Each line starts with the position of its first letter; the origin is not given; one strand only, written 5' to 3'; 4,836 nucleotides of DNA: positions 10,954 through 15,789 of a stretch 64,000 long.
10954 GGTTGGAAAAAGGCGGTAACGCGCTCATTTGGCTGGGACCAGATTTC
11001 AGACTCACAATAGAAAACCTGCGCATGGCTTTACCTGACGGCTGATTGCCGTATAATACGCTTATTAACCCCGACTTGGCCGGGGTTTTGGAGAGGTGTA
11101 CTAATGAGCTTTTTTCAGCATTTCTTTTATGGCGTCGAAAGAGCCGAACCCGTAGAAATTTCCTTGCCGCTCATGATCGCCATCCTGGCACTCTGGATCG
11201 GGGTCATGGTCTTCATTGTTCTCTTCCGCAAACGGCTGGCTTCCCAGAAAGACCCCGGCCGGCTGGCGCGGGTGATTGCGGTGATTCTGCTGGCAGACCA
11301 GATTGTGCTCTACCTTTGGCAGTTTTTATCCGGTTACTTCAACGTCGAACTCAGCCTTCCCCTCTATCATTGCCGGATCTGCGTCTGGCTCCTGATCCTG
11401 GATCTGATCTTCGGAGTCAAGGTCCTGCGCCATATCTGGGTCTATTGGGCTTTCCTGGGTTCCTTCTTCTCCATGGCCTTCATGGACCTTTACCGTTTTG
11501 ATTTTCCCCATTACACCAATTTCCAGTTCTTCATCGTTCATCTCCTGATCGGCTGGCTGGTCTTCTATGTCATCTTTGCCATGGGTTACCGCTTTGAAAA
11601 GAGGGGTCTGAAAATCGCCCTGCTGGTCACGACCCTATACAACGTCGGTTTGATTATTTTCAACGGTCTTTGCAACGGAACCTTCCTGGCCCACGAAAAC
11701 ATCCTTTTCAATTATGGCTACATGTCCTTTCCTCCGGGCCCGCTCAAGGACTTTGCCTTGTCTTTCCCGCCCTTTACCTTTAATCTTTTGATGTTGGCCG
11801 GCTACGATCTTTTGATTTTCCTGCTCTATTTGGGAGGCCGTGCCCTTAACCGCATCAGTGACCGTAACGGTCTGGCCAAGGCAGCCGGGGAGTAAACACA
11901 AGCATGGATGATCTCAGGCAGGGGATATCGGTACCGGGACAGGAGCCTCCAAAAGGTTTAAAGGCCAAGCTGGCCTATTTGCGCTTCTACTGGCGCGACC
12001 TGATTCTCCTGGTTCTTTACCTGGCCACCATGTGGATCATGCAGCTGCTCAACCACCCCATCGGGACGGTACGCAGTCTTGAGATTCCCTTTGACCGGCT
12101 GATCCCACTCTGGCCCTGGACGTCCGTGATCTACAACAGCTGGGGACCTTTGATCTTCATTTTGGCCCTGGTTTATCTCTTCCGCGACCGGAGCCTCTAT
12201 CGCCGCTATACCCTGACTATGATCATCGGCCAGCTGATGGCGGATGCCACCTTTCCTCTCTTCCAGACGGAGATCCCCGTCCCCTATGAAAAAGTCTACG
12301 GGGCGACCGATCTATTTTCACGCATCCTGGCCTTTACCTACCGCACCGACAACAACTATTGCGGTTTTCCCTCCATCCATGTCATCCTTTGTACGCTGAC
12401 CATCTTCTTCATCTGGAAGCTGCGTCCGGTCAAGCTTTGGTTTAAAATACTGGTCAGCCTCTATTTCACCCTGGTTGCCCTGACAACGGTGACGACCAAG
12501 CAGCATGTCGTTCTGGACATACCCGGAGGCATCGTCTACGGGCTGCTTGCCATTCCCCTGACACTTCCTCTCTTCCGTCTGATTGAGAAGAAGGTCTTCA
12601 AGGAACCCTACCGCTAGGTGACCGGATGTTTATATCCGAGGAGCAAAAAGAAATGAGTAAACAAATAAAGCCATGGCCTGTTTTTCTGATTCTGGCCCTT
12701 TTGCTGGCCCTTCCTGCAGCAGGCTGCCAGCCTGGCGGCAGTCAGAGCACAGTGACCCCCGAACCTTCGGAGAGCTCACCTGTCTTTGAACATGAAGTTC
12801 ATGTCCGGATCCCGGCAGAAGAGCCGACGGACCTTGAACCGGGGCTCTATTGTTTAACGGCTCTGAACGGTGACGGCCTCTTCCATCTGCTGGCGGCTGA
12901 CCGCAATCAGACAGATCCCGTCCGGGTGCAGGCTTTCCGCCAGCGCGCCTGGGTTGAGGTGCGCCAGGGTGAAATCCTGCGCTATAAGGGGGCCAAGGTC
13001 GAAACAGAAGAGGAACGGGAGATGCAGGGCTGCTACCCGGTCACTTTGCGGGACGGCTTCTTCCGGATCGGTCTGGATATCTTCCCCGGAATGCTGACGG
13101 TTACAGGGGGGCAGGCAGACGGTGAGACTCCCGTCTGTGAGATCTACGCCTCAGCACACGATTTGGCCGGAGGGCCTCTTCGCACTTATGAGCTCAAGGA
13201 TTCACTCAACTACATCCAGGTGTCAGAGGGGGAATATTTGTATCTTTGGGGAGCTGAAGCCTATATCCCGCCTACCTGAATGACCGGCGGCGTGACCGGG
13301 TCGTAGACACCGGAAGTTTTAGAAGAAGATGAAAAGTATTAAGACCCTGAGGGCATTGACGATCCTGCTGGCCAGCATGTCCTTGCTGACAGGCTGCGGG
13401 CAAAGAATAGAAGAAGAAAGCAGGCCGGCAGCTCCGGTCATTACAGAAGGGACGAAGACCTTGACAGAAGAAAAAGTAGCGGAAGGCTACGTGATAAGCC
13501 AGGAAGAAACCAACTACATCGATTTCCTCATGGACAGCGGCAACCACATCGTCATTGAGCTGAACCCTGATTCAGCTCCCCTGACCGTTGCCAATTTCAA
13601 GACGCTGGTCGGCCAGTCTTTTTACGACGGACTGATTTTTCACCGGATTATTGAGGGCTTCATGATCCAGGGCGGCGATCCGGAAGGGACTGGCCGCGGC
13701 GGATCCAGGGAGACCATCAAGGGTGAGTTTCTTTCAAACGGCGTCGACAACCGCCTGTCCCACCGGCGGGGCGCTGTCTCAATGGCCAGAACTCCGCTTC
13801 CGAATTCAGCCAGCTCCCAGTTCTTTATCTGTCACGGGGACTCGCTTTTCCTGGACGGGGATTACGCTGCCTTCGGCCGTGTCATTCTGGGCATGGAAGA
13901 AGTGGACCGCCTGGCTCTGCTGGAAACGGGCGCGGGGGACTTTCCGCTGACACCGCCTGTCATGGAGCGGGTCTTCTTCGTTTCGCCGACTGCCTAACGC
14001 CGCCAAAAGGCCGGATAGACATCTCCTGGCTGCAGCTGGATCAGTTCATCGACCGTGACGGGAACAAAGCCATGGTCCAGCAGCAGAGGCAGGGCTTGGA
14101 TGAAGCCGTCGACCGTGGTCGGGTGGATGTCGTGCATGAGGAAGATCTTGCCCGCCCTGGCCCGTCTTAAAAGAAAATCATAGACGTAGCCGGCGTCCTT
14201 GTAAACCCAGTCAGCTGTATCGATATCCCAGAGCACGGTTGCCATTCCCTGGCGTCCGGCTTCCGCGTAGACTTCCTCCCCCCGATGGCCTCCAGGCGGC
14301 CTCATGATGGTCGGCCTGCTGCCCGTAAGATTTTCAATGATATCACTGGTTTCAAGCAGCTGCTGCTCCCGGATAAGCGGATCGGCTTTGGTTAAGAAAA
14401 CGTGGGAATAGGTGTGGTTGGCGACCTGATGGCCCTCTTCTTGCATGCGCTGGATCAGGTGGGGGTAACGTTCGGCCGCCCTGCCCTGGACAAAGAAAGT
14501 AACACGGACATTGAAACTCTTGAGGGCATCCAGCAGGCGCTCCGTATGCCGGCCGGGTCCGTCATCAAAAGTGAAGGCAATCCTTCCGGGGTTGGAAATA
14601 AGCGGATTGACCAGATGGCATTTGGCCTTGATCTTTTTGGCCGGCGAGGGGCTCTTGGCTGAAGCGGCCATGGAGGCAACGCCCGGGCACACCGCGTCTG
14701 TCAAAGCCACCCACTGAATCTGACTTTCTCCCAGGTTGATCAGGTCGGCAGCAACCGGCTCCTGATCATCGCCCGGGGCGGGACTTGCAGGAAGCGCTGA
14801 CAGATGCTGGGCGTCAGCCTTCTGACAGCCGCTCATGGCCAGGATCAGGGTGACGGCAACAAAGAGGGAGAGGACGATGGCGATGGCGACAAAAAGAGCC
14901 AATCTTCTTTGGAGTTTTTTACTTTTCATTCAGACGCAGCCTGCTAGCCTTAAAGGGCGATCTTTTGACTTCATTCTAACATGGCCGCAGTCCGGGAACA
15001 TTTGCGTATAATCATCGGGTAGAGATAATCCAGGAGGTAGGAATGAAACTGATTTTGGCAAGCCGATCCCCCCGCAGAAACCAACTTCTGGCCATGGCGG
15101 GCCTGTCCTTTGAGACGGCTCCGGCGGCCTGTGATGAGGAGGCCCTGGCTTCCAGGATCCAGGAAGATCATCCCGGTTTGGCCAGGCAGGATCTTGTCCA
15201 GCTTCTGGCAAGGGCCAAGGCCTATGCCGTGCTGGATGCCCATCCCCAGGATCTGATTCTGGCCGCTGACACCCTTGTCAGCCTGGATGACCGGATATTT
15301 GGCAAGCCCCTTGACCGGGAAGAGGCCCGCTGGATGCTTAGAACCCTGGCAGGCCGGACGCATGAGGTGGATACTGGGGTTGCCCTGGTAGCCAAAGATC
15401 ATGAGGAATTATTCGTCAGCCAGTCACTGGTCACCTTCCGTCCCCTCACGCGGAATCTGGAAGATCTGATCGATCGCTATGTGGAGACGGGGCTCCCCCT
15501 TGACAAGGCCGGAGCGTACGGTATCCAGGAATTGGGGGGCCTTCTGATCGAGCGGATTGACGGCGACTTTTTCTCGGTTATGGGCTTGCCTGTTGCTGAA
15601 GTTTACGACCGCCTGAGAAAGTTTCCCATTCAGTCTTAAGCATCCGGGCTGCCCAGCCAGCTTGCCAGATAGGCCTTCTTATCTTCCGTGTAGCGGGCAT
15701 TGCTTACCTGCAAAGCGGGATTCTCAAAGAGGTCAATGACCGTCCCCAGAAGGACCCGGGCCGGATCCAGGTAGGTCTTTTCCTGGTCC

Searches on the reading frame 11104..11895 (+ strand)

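Call 33: search_protein_families(library=pfam, max_evalue=0.00001, proteins=[window:11104-11895:+])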
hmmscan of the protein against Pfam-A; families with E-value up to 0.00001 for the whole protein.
window:11104-11895:+ (263 aa): 1 family
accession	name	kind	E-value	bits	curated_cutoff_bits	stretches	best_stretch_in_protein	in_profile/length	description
PF14808.11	TMEM164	-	2.7e-29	102.7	25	1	25-241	8-215/217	TMEM164 family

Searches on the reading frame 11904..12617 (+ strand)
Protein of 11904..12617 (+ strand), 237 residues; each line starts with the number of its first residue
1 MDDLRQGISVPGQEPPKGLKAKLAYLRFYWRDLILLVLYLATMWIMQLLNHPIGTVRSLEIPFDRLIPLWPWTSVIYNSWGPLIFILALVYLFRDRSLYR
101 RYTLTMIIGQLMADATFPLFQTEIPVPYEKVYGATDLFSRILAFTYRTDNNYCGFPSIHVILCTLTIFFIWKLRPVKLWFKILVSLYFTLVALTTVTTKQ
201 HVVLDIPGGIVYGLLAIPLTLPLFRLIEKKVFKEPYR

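Call 33: search_protein_families(library=pfam, max_evalue=0.00001, proteins=[window:11904-12617:+])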
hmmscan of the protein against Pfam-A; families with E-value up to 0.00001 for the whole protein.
window:11904-12617:+ (237 aa): 2 families
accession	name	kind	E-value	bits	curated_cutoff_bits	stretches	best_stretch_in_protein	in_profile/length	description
PF14378.12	PAP2_3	-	2.2e-15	57.4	27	1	72-217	31-188/190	PAP2 superfamily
PF01569.27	PAP2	-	1.9e-06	28.1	27.2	1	150-222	46-123/130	PAP2 superfamily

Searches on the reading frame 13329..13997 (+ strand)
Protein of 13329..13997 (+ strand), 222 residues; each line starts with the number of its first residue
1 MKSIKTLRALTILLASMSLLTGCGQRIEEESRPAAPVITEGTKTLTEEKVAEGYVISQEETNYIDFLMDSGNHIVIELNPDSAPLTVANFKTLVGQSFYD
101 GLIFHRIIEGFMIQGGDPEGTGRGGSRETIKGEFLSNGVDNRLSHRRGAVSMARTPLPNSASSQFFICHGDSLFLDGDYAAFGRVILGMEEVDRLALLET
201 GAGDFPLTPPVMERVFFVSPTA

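Call 33: search_protein_families(library=pfam, max_evalue=0.00001, proteins=[window:13329-13997:+])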
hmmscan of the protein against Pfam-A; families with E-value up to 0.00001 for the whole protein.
window:13329-13997:+ (222 aa): 1 family
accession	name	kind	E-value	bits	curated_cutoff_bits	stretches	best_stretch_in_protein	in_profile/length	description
PF00160.26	Pro_isomerase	-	1.2e-42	146.3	21.7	1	64-214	2-156/159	Cyclophilin type peptidyl-prolyl cis-trans isomerase/CLD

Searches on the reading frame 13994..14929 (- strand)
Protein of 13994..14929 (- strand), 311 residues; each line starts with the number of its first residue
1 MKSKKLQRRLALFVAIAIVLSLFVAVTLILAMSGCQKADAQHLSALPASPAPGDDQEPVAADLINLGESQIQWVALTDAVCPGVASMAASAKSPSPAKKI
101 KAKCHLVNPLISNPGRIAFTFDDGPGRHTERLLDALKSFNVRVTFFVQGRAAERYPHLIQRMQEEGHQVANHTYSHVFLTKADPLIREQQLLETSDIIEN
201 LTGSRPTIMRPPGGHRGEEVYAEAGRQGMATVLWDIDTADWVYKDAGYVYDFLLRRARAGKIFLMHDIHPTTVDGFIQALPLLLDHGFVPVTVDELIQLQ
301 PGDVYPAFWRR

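Call 33: search_protein_families(library=pfam, max_evalue=0.00001, proteins=[window:13994-14929:-])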
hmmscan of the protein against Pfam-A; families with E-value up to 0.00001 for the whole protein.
window:13994-14929:- (311 aa): 1 family
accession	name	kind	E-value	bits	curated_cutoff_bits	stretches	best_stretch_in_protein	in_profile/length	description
PF01522.26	Polysacc_deac_1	-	1.5e-32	112.6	23.1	1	114-231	6-123/124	Polysaccharide deacetylase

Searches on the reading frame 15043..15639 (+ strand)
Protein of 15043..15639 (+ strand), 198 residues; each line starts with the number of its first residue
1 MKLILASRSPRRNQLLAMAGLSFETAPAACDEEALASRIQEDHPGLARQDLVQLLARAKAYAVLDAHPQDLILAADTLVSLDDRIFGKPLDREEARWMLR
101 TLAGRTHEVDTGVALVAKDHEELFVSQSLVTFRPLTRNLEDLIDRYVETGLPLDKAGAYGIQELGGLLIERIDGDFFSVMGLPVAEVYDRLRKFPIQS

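Call 33: search_protein_families(library=pfam, max_evalue=0.00001, proteins=[window:15043-15639:+])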
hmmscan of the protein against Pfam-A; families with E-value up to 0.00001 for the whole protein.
window:15043-15639:+ (198 aa): 1 family
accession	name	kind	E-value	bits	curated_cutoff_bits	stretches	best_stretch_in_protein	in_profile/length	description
PF02545.19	Maf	-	1.6e-55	188.1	27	1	2-194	1-187/187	Maf-like protein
